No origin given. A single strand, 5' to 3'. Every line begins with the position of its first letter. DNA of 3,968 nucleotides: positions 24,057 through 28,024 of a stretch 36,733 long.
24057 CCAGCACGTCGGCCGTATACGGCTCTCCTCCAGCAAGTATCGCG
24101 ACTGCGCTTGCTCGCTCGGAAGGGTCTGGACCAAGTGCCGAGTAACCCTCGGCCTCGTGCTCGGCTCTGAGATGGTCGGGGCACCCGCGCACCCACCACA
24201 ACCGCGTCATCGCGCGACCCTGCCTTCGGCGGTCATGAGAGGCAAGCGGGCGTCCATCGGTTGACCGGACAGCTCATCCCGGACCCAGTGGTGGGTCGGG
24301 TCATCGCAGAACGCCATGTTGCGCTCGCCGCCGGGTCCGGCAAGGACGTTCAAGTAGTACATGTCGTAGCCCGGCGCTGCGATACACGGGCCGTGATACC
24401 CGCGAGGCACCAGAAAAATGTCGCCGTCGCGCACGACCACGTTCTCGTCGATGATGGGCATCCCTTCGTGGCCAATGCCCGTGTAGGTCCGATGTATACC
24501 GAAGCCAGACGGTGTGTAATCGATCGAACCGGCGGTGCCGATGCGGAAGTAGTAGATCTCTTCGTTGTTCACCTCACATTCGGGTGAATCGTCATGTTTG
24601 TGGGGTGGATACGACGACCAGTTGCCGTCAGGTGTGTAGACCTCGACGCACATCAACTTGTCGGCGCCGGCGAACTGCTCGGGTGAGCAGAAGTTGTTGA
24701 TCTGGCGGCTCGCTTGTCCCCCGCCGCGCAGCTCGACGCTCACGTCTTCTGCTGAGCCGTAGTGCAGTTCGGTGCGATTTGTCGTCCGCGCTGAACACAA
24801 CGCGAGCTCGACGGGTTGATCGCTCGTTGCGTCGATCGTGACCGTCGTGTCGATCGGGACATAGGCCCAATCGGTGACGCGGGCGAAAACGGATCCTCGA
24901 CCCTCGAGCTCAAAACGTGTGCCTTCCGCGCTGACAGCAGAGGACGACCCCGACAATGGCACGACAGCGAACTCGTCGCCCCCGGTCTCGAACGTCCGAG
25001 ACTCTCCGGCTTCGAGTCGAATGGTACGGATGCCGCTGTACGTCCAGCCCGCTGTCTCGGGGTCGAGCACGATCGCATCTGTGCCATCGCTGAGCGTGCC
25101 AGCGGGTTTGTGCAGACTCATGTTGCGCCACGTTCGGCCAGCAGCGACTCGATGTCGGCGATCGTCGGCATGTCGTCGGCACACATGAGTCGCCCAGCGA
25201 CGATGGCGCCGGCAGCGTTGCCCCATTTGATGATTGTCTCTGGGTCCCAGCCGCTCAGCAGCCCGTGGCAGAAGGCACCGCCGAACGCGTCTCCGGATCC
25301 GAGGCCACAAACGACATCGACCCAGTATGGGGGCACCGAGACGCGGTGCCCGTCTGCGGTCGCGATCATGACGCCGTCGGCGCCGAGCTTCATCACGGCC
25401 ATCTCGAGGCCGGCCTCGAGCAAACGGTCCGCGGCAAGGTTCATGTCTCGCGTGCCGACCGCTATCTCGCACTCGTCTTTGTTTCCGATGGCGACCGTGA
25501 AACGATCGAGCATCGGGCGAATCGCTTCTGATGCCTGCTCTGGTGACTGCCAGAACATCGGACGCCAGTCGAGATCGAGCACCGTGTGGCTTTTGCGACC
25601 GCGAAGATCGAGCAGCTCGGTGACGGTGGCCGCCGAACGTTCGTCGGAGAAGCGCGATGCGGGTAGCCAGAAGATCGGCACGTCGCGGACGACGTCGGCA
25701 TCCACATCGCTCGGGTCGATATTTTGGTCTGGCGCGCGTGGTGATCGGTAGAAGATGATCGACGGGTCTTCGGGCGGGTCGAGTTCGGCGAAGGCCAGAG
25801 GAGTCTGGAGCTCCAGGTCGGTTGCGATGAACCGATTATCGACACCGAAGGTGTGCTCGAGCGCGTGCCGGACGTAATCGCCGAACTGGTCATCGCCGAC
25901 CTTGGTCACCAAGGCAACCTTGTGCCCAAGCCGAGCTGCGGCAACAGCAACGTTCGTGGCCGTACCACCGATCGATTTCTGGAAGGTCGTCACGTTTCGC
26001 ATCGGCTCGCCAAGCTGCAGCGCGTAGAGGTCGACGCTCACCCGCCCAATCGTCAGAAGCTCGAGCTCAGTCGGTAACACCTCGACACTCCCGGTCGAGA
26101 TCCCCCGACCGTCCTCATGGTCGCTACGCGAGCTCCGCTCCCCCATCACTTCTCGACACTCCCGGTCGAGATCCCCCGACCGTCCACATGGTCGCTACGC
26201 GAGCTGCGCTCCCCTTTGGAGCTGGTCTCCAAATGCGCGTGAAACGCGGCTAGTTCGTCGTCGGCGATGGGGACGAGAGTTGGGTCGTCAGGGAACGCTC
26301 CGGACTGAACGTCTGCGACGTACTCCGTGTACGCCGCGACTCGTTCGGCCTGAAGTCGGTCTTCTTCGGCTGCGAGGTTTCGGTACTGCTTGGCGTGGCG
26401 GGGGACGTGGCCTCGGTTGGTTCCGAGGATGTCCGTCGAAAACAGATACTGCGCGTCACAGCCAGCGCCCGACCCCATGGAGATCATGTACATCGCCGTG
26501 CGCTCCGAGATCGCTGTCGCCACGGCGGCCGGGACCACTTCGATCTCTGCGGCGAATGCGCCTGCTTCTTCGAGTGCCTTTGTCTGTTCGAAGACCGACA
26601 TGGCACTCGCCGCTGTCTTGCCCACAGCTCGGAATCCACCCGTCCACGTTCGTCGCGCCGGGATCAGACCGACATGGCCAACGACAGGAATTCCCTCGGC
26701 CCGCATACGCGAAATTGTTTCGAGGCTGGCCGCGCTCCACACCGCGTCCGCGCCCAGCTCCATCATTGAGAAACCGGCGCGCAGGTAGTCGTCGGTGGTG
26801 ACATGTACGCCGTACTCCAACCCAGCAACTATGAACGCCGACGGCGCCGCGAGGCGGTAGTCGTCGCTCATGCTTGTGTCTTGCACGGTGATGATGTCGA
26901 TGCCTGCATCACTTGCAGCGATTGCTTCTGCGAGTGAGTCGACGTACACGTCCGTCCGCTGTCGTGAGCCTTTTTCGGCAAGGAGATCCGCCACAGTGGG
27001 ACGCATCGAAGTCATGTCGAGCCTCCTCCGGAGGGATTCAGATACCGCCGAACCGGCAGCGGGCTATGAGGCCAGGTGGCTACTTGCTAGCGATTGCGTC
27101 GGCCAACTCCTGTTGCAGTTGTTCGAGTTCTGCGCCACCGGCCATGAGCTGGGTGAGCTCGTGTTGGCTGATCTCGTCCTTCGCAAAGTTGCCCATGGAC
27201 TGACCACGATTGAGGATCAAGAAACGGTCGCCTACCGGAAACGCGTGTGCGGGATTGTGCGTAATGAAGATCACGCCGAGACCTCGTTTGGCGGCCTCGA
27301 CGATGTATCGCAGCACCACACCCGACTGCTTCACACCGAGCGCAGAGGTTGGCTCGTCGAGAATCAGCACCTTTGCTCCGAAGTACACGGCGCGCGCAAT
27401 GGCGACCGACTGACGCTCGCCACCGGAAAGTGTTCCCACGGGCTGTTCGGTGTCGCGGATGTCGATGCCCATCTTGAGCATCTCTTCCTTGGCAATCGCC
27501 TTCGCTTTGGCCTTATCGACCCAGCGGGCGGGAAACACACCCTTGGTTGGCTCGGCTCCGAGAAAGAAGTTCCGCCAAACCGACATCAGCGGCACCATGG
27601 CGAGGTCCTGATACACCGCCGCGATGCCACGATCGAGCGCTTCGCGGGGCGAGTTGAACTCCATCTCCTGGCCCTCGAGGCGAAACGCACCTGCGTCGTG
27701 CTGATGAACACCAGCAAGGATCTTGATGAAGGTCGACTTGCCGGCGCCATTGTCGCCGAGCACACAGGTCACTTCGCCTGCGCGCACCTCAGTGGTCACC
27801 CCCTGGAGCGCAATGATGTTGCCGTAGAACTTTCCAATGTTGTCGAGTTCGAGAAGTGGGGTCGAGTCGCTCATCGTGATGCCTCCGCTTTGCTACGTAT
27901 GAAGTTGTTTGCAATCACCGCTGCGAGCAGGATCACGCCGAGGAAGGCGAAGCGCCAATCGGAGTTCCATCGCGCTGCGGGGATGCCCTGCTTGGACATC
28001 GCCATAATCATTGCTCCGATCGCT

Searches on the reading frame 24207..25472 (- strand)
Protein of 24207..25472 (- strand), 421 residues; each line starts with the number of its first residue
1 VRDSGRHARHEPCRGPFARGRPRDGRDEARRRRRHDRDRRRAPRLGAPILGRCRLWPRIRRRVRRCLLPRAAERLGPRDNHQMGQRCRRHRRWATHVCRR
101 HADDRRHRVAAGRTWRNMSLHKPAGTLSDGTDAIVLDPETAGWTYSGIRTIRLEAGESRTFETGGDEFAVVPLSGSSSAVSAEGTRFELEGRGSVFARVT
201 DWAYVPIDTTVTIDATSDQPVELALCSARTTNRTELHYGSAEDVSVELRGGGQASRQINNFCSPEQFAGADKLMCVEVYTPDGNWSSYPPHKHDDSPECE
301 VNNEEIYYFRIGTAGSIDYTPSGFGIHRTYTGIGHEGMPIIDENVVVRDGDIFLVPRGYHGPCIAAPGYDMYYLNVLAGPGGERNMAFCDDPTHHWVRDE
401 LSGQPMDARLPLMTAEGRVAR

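Call 7: search_protein_families(library=pfam, proteins=[window:24207-25472:-], max_evalue=0.001)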
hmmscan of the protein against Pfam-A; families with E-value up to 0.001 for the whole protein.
window:24207-25472:- (421 aa): 1 family
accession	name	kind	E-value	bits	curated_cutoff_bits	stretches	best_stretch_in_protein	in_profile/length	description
PF04962.18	KduI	-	5.4e-78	262.4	23.9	1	129-397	10-262/262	KduI/IolB family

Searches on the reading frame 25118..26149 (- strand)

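Call 7: search_protein_families(library=pfam, proteins=[window:25118-26149:-], max_evalue=0.001)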
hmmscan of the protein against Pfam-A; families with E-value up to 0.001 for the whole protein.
window:25118-26149:- (343 aa): 1 family
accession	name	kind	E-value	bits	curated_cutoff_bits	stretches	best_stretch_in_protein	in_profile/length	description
PF00294.29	PfkB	-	2e-47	162.4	25.8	1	31-329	4-301/302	pfkB family carbohydrate kinase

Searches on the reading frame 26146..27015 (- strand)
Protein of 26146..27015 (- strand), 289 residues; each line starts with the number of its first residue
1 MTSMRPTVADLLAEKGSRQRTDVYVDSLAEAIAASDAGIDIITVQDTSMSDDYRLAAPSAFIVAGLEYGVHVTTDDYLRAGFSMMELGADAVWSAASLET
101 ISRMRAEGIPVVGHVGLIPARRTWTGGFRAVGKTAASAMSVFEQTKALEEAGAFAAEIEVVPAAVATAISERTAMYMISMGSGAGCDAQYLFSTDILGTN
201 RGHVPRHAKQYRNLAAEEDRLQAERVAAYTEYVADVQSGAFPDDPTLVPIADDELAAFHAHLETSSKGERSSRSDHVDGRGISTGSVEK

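Call 7: search_protein_families(library=pfam, proteins=[window:26146-27015:-], max_evalue=0.001)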
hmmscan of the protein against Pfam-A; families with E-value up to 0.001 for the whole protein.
window:26146-27015:- (289 aa): 1 family
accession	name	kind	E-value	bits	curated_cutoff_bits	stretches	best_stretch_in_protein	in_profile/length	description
PF02548.21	Pantoate_transf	-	1.2e-41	143.3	28.7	1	26-243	43-258/259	Ketopantoate hydroxymethyltransferase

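Call 34: search_protein_families(library=ncbifam, proteins=[window:26146-27015:-], max_evalue=0.00001)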
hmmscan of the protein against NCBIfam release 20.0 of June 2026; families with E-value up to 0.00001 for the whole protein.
window:26146-27015:- (289 aa): 2 families
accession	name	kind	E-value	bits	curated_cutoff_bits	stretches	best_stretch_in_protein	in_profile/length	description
NF001452.0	PRK00311.1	subfamily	1.7e-37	129.2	272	1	26-244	46-262/267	3-methyl-2-oxobutanoate hydroxymethyltransferase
TIGR00222.1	panB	equivalog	6.6e-31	107.8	207.55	1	50-244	68-259/264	3-methyl-2-oxobutanoate hydroxymethyltransferase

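Call 72: find_related_loci(query=A3, collection=metagenome_contigs, flank=10000)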
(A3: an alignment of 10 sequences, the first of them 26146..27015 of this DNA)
Query A3 (289 aa) in metagenome_contigs; peptide patterns used: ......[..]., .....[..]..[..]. (x = any residue, [..] = any of these).
600 stretches matched a pattern (row limit reached: there are more); 569 encode a relative of the query (tblastn E <= 1e-3); the best 80 are kept; 80 distinct loci.
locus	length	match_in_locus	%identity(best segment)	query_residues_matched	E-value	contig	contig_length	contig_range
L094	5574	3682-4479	88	1-266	3e-158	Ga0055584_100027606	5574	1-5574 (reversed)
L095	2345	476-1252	77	5-263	1e-132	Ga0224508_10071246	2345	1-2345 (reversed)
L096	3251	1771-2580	71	1-274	7e-119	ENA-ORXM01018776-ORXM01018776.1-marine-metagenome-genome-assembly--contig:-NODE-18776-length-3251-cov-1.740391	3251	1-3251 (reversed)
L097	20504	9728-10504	68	5-263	1e-108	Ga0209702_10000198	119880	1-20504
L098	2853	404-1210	64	5-279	1e-111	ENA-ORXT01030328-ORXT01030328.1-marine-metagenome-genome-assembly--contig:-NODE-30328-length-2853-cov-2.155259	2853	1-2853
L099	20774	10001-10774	64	1-258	2e-105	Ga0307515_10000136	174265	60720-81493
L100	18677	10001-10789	61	1-263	1e-104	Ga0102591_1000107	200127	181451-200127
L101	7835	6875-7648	61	1-258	4e-104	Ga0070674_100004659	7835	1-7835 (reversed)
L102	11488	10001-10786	64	1-262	7e-104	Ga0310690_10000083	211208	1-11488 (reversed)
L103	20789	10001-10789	62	1-263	8e-104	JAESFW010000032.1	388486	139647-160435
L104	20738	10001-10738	69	5-250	8e-104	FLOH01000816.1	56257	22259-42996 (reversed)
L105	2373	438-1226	61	1-263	4e-108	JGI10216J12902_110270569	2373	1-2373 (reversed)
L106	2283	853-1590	68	5-250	1e-107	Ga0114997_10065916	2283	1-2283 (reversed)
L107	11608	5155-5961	61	5-271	3e-103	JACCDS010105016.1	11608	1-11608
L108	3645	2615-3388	62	1-258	2e-104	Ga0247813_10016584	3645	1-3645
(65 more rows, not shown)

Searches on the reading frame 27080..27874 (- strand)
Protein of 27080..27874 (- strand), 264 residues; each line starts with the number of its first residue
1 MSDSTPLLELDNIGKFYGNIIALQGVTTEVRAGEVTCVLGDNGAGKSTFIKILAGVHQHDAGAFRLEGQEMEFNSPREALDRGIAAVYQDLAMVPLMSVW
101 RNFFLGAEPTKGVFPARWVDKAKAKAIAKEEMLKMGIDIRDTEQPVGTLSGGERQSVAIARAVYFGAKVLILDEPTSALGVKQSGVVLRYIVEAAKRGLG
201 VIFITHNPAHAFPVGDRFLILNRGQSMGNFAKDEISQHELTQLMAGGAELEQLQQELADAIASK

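Call 7: search_protein_families(library=pfam, proteins=[window:27080-27874:-], max_evalue=0.001)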
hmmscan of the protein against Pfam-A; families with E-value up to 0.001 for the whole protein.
window:27080-27874:- (264 aa): 5 families
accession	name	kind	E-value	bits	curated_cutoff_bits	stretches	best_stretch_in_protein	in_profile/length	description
PF00005.33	ABC_tran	-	1.2e-29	104.1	25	1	23-177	1-137/137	ABC transporter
PF13304.12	AAA_21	-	9e-09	36.2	27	1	35-59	1-25/304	AAA domain, putative AbiEii toxin, Type IV TA system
PF09818.15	ABC_ATPase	-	9.1e-05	22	23.2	0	148-179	157-188/283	P-loop domain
PF02463.25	SMC_N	-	0.00019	21.4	40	0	33-51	24-42/220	RecF/RecN/SMC N terminal domain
PF13476.12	AAA_23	-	0.00036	21.6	27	1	8-53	2-39/201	AAA domain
